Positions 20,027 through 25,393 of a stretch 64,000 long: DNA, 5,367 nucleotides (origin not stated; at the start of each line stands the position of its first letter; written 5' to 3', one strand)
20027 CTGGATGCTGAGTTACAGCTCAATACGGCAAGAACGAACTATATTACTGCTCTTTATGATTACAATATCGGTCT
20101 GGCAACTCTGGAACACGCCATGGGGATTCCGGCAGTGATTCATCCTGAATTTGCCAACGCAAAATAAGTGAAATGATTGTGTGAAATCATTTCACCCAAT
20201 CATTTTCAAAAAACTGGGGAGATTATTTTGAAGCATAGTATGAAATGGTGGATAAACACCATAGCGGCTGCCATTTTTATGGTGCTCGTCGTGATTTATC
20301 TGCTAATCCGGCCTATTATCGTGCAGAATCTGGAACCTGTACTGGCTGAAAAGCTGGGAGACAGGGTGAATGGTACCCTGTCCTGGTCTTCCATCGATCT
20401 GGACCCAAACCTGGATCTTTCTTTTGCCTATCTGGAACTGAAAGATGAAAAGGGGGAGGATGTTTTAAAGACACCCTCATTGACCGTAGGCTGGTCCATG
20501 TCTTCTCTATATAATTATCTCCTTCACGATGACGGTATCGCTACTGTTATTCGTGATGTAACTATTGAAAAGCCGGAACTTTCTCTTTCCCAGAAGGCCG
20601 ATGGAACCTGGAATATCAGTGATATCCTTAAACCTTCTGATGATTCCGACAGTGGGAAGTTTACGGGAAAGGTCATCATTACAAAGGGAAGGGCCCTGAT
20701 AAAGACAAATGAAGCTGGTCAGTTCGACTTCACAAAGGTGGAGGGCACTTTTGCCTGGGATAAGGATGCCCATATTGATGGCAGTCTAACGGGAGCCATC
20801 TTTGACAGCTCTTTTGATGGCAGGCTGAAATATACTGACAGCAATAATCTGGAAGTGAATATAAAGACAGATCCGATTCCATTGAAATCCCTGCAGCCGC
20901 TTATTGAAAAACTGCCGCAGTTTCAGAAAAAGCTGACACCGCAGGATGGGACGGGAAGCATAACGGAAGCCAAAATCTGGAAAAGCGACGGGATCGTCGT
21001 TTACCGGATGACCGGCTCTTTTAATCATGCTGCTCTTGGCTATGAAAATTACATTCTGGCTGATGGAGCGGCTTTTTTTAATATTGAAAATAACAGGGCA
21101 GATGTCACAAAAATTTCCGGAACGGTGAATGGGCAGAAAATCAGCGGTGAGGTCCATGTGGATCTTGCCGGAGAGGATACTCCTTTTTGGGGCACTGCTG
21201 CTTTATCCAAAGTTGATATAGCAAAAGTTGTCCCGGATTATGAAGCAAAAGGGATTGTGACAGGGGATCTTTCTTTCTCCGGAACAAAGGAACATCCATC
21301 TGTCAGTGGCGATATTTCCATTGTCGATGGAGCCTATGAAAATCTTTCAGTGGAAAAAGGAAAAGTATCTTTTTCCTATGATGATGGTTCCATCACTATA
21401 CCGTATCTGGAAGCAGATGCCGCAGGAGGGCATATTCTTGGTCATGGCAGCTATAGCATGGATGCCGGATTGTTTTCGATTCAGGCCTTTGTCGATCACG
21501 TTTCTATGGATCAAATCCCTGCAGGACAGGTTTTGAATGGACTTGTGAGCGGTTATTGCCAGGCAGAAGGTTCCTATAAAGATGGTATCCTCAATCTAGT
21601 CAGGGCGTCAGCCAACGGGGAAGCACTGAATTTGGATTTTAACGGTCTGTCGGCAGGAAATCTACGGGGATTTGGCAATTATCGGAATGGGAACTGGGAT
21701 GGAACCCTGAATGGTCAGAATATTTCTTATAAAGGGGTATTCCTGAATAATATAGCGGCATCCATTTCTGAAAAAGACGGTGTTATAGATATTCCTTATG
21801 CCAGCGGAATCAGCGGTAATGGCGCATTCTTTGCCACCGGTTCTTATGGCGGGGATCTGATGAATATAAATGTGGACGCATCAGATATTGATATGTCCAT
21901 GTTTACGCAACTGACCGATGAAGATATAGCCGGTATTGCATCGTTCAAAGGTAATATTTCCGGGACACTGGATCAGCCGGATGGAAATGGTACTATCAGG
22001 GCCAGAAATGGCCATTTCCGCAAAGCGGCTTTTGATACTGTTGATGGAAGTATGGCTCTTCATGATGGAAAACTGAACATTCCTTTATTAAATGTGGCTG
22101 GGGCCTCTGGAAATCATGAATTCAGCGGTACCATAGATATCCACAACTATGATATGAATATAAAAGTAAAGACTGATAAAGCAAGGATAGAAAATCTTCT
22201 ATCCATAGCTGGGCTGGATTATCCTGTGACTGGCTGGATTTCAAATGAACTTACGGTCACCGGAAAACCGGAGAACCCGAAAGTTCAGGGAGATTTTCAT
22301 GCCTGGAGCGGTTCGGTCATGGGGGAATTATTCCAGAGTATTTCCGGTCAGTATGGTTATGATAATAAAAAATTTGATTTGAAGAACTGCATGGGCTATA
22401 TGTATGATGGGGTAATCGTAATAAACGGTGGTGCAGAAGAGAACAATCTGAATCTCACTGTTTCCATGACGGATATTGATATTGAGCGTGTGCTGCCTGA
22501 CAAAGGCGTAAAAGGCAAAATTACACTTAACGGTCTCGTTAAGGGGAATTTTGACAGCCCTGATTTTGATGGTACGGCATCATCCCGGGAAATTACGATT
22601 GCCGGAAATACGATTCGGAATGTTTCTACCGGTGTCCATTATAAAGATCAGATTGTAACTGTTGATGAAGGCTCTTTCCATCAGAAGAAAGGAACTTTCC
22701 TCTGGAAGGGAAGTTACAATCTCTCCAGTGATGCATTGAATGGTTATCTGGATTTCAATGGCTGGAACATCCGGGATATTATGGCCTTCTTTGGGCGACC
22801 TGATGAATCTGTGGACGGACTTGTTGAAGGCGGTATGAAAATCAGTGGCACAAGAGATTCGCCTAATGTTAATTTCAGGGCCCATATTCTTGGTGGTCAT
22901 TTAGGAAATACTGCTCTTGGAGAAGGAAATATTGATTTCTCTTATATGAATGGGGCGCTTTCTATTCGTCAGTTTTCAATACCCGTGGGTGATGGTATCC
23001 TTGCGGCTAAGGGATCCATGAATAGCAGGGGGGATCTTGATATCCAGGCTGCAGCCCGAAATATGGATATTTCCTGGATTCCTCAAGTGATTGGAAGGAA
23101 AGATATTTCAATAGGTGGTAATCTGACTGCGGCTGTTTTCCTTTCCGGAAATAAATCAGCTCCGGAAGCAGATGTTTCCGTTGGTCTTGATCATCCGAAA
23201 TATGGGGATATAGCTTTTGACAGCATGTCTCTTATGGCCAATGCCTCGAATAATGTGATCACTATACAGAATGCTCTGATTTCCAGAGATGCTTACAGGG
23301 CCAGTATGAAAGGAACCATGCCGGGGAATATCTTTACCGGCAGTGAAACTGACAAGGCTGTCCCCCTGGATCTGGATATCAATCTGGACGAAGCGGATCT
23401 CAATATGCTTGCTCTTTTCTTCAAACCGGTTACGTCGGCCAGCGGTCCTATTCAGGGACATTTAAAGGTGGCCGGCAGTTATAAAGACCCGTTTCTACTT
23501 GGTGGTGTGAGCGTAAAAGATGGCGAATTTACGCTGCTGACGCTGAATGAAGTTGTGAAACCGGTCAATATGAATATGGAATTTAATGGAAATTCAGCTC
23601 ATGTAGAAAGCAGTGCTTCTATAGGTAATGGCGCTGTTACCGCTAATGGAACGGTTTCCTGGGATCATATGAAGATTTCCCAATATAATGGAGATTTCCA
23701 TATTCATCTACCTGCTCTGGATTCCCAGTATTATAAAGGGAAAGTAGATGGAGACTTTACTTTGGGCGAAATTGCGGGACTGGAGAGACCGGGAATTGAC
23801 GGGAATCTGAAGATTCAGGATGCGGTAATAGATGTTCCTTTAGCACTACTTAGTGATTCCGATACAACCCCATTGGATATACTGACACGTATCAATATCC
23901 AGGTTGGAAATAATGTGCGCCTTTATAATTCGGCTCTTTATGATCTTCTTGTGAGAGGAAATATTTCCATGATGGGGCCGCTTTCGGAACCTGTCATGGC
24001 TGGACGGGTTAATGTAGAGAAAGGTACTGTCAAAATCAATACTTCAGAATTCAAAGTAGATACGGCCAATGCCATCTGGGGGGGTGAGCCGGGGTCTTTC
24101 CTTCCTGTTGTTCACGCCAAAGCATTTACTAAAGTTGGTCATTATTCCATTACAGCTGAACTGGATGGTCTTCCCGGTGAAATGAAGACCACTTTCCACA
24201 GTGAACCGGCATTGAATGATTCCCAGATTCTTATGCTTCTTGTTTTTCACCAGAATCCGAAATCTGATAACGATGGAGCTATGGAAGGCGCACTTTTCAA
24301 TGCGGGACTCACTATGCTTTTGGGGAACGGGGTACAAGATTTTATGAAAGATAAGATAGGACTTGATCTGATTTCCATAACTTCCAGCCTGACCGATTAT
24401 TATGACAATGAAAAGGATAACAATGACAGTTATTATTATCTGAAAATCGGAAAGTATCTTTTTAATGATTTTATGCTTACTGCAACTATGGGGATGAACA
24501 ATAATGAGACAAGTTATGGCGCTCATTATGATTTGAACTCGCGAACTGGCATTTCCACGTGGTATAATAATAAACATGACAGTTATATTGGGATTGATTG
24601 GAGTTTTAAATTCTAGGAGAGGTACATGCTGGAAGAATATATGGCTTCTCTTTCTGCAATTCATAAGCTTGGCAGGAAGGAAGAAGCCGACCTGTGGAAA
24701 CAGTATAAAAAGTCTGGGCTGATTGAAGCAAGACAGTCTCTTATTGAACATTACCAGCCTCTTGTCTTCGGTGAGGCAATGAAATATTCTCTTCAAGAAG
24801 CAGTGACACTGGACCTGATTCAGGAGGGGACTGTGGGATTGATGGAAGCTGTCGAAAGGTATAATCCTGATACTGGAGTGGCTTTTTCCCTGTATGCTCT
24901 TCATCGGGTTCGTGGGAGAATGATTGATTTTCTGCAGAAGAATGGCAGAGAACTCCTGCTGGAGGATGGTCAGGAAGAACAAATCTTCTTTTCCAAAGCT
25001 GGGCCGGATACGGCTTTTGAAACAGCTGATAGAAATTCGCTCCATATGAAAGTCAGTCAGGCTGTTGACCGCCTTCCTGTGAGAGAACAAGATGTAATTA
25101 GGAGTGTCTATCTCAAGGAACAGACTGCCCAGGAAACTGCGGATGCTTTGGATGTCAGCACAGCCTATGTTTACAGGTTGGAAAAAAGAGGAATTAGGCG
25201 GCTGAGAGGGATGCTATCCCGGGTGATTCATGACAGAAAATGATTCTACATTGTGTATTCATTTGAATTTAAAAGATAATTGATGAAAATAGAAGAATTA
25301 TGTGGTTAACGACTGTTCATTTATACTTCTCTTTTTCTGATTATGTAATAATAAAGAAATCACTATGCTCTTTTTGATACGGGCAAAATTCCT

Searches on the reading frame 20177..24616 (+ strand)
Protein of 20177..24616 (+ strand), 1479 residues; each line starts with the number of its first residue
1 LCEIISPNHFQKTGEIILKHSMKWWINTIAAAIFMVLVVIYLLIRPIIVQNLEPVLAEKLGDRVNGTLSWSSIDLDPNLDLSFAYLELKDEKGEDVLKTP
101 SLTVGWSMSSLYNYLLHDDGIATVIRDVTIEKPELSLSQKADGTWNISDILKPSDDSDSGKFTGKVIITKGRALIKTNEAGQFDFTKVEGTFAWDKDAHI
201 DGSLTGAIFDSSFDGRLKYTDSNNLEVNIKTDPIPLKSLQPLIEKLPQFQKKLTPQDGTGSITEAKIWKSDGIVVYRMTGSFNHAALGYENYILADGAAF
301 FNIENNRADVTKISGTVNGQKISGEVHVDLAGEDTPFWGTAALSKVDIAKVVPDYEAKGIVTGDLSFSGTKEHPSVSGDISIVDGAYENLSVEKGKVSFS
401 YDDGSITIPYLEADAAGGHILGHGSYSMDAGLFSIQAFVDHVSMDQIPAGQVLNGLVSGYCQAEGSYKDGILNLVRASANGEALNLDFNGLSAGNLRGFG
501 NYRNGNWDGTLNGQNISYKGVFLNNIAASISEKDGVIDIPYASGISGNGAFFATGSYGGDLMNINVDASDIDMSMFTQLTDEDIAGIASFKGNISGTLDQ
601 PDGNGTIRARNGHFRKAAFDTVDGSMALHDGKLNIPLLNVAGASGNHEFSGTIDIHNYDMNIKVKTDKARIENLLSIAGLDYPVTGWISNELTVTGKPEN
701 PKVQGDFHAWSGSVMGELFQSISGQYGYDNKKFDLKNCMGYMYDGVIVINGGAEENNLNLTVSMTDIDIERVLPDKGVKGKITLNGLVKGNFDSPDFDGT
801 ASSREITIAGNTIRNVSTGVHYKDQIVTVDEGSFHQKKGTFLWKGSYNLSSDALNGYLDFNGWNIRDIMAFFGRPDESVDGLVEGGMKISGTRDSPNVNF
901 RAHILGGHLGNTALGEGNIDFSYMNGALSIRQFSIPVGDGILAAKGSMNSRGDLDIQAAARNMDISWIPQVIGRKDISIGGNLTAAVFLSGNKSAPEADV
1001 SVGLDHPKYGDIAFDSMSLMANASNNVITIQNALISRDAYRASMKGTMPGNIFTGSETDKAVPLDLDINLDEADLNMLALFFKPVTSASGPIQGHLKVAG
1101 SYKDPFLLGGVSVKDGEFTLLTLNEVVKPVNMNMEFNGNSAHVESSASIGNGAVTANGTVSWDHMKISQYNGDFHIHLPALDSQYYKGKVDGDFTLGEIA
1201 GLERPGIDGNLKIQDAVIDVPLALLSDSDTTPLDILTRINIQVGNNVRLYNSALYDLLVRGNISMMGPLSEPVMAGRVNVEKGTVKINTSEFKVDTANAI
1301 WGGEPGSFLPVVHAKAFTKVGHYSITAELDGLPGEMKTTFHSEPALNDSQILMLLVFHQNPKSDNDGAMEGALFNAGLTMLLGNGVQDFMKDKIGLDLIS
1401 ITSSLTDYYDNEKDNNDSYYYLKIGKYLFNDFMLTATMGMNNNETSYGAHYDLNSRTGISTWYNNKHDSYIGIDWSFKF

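Call 3: search_protein_families(library=pfam, proteins=[window:20177-24616:+], max_evalue=0.01)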
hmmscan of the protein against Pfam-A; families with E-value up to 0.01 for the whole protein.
window:20177-24616:+ (1479 aa): 4 families
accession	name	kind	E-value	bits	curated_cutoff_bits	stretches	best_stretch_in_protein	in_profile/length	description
PF04357.19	TamB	-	4.2e-33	115.6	22.4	1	1148-1479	6-381/381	TamB, inner membrane protein subunit of TAM complex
PF05359.17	DUF748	-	2.3e-09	36.4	50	1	22-157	15-144/1037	Domain of Unknown Function (DUF748)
PF13116.12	YhdP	-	1.8e-05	23.3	46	0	618-665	1122-1169/1224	YhdP protein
PF05170.20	AsmA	-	0.0003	20.2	29.8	0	29-159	7-139/607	AsmA family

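Call 4: search_protein_families(library=ncbifam, proteins=[window:20177-24616:+], max_evalue=0.01)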
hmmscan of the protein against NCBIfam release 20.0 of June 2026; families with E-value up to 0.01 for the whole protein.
window:20177-24616:+ (1479 aa): 3 families
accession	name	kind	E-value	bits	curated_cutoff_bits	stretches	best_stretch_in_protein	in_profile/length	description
NF047952.2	ATportTamB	equivalog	5.1e-27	94.2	825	2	1062-1220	813-970/1240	autotransporter assembly complex protein TamB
TIGR04411.1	T2SS_GspN_Lepto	equivalog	2.3e-09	37.1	50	0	312-382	90-166/280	type II secretion system protein GspN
NF008091.0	PRK10833.1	equivalog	1.6e-08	33.6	412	1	600-713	339-452/618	outer membrane assembly protein AsmA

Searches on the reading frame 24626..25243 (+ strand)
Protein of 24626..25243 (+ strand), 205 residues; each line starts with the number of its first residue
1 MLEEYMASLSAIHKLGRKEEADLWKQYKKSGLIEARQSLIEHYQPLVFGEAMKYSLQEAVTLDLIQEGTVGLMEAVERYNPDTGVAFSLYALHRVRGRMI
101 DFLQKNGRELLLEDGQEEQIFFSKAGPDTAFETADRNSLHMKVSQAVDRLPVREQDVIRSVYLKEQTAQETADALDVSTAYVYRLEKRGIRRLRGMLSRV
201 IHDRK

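Call 3: search_protein_families(library=pfam, proteins=[window:24626-25243:+], max_evalue=0.01)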
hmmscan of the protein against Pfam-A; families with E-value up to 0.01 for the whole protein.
window:24626-25243:+ (205 aa): 3 families
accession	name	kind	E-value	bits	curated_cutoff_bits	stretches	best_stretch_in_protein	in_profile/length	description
PF04542.20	Sigma70_r2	-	1e-17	64.1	24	1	39-108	1-70/71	Sigma-70 region 2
PF04545.22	Sigma70_r4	-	7.9e-11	41.7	24.1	1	146-194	1-49/50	Sigma-70, region 4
PF08281.18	Sigma70_r4_2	-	4.1e-05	23.6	25.7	1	141-193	2-54/54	Sigma-70, region 4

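Call 4: search_protein_families(library=ncbifam, proteins=[window:24626-25243:+], max_evalue=0.01)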
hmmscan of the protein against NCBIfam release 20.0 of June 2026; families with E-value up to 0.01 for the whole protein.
window:24626-25243:+ (205 aa): 93 families (the best 25 are shown)
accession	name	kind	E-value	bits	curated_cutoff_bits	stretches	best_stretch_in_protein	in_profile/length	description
TIGR02937.1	sigma70-ECF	superfamily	1.5e-30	106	42.9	1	34-196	1-164/165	sigma-70 family RNA polymerase sigma factor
NF004935.0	PRK06288.1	equivalog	5.8e-26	91.7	343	2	12-104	11-106/270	RNA polymerase sigma factor WhiG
NF005143.0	PRK06596.1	subfamily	2.3e-24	86.4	241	2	2-108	16-122/285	RNA polymerase factor sigma-32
TIGR02392.1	rpoH_proteo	equivalog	4.3e-24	85.6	323.1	2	2-108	3-109/270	RNA polymerase sigma factor RpoH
TIGR02479.1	FliA_WhiG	subfamily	6.3e-24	85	189.6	2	39-105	1-70/224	FliA/WhiG family RNA polymerase sigma factor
NF005644.0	PRK07408.1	subfamily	7e-24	84.8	261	2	17-108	10-102/258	RNA polymerase sigma factor SigF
TIGR02980.1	SigBFG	subfamily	2.1e-22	79.9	234.35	2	34-106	3-75/227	SigB/SigF/SigG family RNA polymerase sigma factor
NF005413.0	PRK06986.1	subfamily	5.5e-22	78.8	201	2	25-105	5-87/241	RNA polymerase sigma factor FliA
NF005693.0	PRK07500.1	equivalog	3.9e-20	72.2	315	1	14-106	20-112/289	RNA polymerase factor sigma-32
TIGR02941.1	Sigma_B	equivalog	9.3e-19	67.9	315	2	11-104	6-99/255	RNA polymerase sigma factor SigB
NF004471.0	PRK05803.1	subfamily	2e-18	66.5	252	1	3-199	20-230/235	RNA polymerase sporulation sigma factor SigK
NF005809.0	PRK07670.1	equivalog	2.2e-18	66.7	326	2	17-106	6-98/255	FliA/WhiG family RNA polymerase sigma factor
TIGR02997.1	Sig70-cyanoRpoD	subfamily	6.6e-17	61.7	384.5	1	34-105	74-145/298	RNA polymerase sigma factor, RpoD/SigA family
NF006071.0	PRK08215.1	equivalog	6.8e-17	61.9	372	2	15-106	19-109/258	RNA polymerase sporulation sigma factor SigG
NF006158.0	PRK08301.1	equivalog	1.3e-16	60.8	339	1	15-200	41-240/241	RNA polymerase sporulation sigma factor SigE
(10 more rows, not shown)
